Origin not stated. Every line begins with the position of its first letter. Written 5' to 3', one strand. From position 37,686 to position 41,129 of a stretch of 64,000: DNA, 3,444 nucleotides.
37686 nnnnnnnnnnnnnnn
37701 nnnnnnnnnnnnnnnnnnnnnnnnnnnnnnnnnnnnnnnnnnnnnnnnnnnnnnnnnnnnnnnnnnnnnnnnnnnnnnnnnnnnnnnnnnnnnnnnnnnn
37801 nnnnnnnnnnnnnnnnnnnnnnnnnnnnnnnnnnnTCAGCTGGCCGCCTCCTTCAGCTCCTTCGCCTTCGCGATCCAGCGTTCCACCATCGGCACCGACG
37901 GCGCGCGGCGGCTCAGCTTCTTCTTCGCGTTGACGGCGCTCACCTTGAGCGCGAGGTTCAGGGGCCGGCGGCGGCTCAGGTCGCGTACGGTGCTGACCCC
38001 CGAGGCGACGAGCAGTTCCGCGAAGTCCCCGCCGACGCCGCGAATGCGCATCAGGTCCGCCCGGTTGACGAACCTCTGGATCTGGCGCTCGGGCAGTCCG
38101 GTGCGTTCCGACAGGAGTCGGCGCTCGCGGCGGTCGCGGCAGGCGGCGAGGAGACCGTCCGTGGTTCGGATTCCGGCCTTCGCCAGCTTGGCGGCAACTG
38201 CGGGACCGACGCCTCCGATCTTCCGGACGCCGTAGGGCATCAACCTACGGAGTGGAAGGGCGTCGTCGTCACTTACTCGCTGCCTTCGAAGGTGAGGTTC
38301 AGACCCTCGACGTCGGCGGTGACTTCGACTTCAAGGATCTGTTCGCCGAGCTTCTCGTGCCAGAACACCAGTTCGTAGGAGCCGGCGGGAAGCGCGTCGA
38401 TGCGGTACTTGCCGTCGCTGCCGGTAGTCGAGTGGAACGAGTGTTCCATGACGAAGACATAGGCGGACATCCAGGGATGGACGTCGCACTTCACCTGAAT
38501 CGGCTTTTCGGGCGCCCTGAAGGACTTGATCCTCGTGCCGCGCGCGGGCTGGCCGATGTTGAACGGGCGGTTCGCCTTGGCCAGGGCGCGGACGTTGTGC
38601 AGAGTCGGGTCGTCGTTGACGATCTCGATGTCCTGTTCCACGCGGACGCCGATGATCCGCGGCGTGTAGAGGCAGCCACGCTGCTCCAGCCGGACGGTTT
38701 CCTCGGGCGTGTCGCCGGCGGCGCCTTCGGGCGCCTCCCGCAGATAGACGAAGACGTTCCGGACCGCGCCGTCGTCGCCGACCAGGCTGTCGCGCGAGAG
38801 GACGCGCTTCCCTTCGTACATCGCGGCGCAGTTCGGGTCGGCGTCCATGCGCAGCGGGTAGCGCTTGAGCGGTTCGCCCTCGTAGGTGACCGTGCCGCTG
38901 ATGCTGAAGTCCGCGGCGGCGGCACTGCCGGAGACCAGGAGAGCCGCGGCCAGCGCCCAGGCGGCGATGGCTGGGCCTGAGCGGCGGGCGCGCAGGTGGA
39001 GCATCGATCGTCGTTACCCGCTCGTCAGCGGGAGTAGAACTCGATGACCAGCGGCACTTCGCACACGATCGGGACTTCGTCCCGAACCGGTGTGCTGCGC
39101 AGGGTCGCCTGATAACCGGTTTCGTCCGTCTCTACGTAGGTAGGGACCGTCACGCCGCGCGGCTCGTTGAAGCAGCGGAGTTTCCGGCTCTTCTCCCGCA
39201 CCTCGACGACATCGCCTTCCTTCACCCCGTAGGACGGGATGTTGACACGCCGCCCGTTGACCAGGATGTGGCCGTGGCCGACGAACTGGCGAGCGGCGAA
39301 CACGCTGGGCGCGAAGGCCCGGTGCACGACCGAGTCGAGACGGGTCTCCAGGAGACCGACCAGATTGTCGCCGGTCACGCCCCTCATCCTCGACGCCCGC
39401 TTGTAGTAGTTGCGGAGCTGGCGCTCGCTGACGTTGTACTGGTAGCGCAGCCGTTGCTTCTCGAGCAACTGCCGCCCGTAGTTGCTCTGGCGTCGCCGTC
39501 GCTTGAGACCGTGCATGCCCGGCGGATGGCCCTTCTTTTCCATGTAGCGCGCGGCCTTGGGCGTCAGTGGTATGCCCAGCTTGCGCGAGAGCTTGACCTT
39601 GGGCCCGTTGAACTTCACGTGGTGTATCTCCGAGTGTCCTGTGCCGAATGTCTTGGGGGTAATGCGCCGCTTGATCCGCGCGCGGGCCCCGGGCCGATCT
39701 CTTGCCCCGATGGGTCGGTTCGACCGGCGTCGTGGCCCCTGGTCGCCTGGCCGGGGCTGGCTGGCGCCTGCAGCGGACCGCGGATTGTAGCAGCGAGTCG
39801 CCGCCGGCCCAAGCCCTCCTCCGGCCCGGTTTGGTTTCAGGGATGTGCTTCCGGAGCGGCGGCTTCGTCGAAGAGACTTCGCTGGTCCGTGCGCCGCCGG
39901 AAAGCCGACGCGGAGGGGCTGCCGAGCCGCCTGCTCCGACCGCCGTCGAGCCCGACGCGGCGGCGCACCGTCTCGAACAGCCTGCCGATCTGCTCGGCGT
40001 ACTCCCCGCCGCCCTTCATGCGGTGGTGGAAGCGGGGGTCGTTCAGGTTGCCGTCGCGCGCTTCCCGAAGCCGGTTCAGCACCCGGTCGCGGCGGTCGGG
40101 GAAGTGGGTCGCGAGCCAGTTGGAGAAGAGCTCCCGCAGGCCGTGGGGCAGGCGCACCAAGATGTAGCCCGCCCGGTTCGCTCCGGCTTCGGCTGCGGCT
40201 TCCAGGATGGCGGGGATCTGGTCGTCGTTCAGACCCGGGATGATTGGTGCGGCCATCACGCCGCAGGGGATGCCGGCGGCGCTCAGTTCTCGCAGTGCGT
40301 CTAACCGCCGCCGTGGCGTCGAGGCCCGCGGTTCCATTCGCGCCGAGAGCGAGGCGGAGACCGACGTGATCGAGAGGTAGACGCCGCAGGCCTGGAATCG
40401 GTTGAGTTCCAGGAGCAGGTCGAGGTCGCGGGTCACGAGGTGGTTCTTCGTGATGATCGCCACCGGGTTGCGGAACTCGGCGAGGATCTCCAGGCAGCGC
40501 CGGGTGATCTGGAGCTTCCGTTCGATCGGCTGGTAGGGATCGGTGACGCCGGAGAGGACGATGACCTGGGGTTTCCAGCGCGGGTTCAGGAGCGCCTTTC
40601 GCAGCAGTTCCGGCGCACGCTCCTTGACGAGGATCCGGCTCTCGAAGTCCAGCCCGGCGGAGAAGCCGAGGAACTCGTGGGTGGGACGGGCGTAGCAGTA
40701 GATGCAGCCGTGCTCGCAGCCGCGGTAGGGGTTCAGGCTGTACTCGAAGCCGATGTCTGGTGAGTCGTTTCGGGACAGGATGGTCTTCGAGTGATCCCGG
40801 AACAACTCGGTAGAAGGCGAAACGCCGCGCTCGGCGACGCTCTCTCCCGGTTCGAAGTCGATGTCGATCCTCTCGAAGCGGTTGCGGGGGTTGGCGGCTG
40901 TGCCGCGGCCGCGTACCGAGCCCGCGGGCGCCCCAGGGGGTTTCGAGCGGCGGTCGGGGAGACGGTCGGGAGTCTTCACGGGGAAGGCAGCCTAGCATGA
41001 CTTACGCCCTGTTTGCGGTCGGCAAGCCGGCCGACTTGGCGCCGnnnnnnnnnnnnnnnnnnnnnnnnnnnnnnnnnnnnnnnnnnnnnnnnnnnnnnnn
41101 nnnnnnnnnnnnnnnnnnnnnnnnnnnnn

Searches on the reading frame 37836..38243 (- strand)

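Call 59: search_protein_families(library=pfam, proteins=[window:37836-38243:-], max_evalue=0.001)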
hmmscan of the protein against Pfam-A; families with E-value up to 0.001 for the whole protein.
window:37836-38243:- (135 aa): 5 families
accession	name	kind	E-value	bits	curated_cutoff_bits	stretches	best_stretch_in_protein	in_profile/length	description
PF14229.12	DUF4332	-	9.9e-38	129.5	23.2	1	11-130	2-122/122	Domain of unknown function (DUF4332)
PF14520.12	HHH_5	-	5.8e-10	39.9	27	1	8-57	6-50/57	Helix-hairpin-helix domain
PF10391.15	DNA_pol_lambd_f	-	1.5e-08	34.7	29.8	0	8-33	5-30/51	Fingers domain of DNA polymerase lambda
PF11731.14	Cdd1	-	3.9e-06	27.4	25.5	0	62-107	6-51/86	Pathogenicity locus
PF11798.14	IMS_HHH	-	0.00011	22.7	24.4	0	6-25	13-32/32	IMS family HHH motif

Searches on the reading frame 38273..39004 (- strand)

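Call 3: search_protein_families(library=pfam, proteins=[window:38273-39004:-], max_evalue=0.01)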
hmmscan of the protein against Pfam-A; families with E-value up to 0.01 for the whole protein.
window:38273-39004:- (243 aa): 2 families
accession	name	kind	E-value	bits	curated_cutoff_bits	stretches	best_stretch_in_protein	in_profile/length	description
PF13620.12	CarboxypepD_reg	-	4.8e-07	30.5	32.3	1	185-236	21-78/82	Carboxypeptidase regulatory-like domain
PF13715.12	CarbopepD_reg_2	-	1.1e-05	25.7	32.2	1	180-231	16-65/88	CarboxypepD_reg-like domain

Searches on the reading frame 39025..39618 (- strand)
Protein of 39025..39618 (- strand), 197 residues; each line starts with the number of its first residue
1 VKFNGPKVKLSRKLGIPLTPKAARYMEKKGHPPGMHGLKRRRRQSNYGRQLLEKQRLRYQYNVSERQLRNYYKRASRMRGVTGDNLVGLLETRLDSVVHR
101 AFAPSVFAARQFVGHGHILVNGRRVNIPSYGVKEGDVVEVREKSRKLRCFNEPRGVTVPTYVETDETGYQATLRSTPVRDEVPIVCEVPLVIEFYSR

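Call 59: search_protein_families(library=pfam, proteins=[window:39025-39618:-], max_evalue=0.001)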
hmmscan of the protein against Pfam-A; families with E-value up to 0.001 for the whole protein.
window:39025-39618:- (197 aa): 2 families
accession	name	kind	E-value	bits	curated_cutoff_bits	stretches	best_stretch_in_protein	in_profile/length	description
PF00163.24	Ribosomal_S4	-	2.1e-24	86.4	23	1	3-91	2-95/95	Ribosomal protein S4/S9 N-terminal domain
PF01479.30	S4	-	1.6e-14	53.8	22.8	1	93-138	2-48/48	S4 domain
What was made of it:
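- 39025..39618 (-): rpsD (ribosomal protein S4), next gene on the same strand. Pfam Ribosomal_S4 and S4 (call 59).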

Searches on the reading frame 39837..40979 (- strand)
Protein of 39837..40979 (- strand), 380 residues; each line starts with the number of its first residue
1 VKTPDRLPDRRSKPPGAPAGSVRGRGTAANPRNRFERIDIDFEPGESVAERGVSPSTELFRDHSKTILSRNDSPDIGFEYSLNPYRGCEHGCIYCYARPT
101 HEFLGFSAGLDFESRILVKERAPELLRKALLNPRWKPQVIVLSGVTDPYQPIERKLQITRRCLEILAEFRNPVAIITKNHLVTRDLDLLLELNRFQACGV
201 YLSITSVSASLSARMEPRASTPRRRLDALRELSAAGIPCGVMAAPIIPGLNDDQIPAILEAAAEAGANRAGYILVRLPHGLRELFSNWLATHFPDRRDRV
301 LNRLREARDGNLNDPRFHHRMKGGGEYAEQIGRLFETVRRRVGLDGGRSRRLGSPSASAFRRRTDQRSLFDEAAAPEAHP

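Call 3: search_protein_families(library=pfam, proteins=[window:39837-40979:-], max_evalue=0.01)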
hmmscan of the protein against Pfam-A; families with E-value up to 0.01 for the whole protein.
window:39837-40979:- (380 aa): 1 family
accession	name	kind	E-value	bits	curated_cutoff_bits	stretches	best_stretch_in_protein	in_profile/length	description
PF04055.27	Radical_SAM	-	3.2e-19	70.2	29.5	1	83-261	2-165/166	Radical SAM superfamily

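Call 4: search_protein_families(library=ncbifam, proteins=[window:39837-40979:-], max_evalue=0.01)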
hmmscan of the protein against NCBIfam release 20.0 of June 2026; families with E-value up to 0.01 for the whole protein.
window:39837-40979:- (380 aa): 5 families
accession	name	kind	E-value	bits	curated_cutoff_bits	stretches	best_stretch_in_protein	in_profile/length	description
NF033668.1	rSAM_PA0069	hypoth_equivalog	2.9e-140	467.2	360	1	23-370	1-348/348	PA0069 family radical SAM protein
NF038135.1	rSAM_Rv2578c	equivalog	2.3e-65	220.7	430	1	63-295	44-280/317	Rv2578c family radical SAM protein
NF038136.1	rSAM_Rv_intein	exception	5.2e-61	207.2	700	2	95-296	335-538/574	intein-containing Rv2578c family radical SAM protein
TIGR04470.1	rSAM_mob_pairB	equivalog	2.8e-26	92.6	410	1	65-260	7-187/285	radical SAM mobile pair protein B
TIGR04070.1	photo_TT_lyase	equivalog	0.0048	15.9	400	0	79-247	78-234/338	spore photoproduct lyase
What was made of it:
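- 39837..40979 (-): Downstream PA0069-family radical SAM gene, 65 nt after the fusion stop. It is a neighbour, not shown to be a functional partner. NF033668 scores 467 bits (cutoff 360) (call 4).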
